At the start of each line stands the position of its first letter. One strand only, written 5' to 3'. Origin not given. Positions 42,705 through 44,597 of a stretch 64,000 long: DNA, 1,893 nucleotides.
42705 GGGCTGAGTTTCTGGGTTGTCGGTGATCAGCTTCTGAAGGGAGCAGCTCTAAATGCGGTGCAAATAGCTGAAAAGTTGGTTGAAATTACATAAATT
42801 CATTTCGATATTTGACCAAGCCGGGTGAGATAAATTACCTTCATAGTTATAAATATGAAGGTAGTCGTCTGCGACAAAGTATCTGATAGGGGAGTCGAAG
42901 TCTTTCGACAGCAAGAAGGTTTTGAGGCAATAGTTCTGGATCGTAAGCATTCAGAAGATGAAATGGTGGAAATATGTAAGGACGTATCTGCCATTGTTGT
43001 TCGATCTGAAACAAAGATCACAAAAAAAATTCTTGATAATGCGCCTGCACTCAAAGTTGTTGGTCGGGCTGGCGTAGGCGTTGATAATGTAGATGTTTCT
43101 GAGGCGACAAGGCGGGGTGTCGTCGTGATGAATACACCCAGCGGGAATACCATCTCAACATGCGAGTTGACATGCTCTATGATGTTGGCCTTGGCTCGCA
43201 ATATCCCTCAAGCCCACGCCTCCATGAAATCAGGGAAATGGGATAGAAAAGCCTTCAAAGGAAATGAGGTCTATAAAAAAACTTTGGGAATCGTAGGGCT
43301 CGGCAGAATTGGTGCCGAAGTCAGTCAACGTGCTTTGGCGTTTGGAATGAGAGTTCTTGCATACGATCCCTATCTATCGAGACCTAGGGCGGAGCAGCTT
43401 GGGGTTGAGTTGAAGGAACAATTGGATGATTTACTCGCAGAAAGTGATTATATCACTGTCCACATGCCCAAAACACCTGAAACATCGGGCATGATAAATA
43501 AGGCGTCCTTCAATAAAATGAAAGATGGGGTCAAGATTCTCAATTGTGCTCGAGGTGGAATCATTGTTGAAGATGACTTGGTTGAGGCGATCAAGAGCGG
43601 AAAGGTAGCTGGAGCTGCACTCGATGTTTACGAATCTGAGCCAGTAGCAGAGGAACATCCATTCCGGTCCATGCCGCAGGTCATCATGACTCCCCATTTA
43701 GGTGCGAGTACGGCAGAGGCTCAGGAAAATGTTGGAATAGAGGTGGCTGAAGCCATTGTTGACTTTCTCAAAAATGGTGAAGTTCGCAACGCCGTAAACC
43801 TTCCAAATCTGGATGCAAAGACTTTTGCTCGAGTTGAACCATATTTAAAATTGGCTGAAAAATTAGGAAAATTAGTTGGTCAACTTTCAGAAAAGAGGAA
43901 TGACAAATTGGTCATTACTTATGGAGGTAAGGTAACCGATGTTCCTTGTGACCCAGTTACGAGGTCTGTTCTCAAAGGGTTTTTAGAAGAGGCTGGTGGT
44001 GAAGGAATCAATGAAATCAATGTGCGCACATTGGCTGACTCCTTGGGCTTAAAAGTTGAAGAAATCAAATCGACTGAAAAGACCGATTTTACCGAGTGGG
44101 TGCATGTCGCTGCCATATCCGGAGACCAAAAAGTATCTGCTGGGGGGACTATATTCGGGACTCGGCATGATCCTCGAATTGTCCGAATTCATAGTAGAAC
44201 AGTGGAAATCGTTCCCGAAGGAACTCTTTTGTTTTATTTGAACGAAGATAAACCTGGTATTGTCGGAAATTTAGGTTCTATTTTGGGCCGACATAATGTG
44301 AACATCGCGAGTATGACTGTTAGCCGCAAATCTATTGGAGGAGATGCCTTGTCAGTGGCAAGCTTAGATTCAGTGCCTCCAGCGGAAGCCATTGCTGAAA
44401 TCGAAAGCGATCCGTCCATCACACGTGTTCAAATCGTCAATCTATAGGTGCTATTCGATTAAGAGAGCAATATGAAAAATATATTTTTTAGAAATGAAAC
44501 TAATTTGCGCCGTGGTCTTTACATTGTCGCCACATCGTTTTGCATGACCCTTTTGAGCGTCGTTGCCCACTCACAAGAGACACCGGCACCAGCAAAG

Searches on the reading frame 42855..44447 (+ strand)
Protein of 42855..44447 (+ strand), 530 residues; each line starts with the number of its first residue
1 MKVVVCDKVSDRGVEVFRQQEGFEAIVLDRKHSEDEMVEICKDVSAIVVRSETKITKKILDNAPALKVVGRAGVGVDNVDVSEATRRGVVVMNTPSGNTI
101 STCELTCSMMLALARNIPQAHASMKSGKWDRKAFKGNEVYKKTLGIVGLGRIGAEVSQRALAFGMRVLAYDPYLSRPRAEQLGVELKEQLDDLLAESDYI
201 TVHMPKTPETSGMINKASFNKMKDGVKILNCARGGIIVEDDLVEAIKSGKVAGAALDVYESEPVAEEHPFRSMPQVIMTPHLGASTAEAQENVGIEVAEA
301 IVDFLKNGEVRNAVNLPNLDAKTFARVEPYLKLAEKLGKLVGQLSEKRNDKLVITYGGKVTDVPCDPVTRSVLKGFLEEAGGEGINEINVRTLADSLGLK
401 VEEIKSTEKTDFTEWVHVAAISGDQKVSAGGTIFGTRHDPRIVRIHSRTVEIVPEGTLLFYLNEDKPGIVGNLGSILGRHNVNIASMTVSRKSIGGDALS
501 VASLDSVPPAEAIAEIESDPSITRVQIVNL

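Call 37: search_protein_families(library=pfam, proteins=[window:42855-44447:+], max_evalue=0.00001)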
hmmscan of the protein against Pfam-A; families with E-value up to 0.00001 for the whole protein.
window:42855-44447:+ (530 aa): 4 families
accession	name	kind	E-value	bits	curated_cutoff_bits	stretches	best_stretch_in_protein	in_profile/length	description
PF02826.25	2-Hacid_dh_C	-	2e-66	223.2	25.1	1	108-283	2-178/178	D-isomer specific 2-hydroxyacid dehydrogenase, NAD binding domain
PF00389.36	2-Hacid_dh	-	1e-39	135.7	24.6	1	3-315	1-134/134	D-isomer specific 2-hydroxyacid dehydrogenase, catalytic domain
PF19304.4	PGDH_inter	-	1.8e-24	86.6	27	1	327-445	2-118/119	D-3-phosphoglycerate dehydrogenase intervening domain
PF01842.31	ACT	-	9.6e-09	35.3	27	1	459-518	3-63/66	ACT domain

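Call 38: list_cluster_members(proteins=[window:42855-44447:+, window:39061-40527:+, window:19335-20513:-, window:17168-18229:-])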
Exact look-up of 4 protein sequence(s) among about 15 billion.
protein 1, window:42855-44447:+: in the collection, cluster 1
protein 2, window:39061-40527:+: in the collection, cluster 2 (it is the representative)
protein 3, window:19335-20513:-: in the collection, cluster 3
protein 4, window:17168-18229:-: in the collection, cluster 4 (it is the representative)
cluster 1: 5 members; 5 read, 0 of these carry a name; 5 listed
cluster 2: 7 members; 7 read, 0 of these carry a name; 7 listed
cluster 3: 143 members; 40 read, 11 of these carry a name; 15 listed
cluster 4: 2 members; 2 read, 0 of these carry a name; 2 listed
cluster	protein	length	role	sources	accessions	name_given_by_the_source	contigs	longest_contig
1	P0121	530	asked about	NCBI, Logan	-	-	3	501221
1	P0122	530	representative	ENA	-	-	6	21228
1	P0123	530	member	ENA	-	-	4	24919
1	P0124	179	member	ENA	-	-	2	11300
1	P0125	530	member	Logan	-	-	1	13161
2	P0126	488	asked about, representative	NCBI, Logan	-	-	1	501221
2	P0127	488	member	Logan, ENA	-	-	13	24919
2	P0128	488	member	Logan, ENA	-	-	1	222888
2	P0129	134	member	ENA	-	-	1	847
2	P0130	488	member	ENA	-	-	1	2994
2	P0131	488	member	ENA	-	-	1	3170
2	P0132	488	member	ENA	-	-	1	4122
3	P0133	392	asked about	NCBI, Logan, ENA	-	-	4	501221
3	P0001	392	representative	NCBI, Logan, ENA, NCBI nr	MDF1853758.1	MAG: nitric oxide synthase oxygenase [Verrucomicrobiales bacterium] | nitric oxide synthase oxygenase [Verrucomicrobiales bacterium]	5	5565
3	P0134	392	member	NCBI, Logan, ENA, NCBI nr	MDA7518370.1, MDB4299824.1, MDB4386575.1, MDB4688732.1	nitric oxide synthase oxygenase [Akkermansiaceae bacterium]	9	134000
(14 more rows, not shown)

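Call 46: find_homologous_proteins(query=window:42855-44447:+, max_evalue=1e-50)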
Query window:42855-44447:+ (530 aa): 8000 proteins with E <= 1e-50 among 8000 candidates; the best 120 are listed.
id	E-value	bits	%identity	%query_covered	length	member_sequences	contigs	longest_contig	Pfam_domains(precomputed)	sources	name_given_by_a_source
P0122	0.0e+0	1156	100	100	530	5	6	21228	PF19304.5,PF00389.37,PF01842.32,PF02826.26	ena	-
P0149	0.0e+0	1038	89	100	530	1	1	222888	PF19304.5,PF00389.37,PF01842.32,PF02826.26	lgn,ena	-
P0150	1.7e-284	962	82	100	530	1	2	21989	PF19304.5,PF00389.37,PF01842.32,PF02826.26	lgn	-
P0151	3.4e-281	951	82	100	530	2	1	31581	PF19304.5,PF00389.37,PF01842.32,PF02826.26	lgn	-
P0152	2.2e-274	929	78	100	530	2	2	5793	PF19304.5,PF00389.37,PF01842.32,PF02826.26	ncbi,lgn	-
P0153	6.8e-273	924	78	100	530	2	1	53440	PF19304.5,PF03446.22,PF00389.37,PF01842.32,PF02826.26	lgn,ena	-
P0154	3.2e-261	886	75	100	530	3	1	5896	PF19304.5,PF00389.37,PF01842.32,PF02826.26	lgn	-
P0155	1.1e-238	811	69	100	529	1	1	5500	PF19304.5,PF00389.37,PF01842.32,PF02826.26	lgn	-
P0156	4.1e-236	803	68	100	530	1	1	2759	PF19304.5,PF00389.37,PF01842.32,PF02826.26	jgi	-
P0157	4.8e-235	799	68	100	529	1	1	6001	PF19304.5,PF00389.37,PF01842.32,PF02826.26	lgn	-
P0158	2.8e-234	797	67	100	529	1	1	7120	PF19304.5,PF00389.37,PF01842.32,PF02826.26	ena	-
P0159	4.3e-234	796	67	100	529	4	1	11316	PF19304.5,PF00389.37,PF01842.32,PF02826.26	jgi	jgi:D-3-phosphoglycerate dehydrogenase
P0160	5.2e-234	796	67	100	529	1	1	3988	PF19304.5,PF00389.37,PF01842.32,PF02826.26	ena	-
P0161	5.4e-234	796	67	99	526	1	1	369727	PF19304.5,PF00389.37,PF01842.32,PF02826.26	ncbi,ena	-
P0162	7.7e-234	795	66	100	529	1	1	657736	PF19304.5,PF00389.37,PF01842.32,PF02826.26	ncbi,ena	-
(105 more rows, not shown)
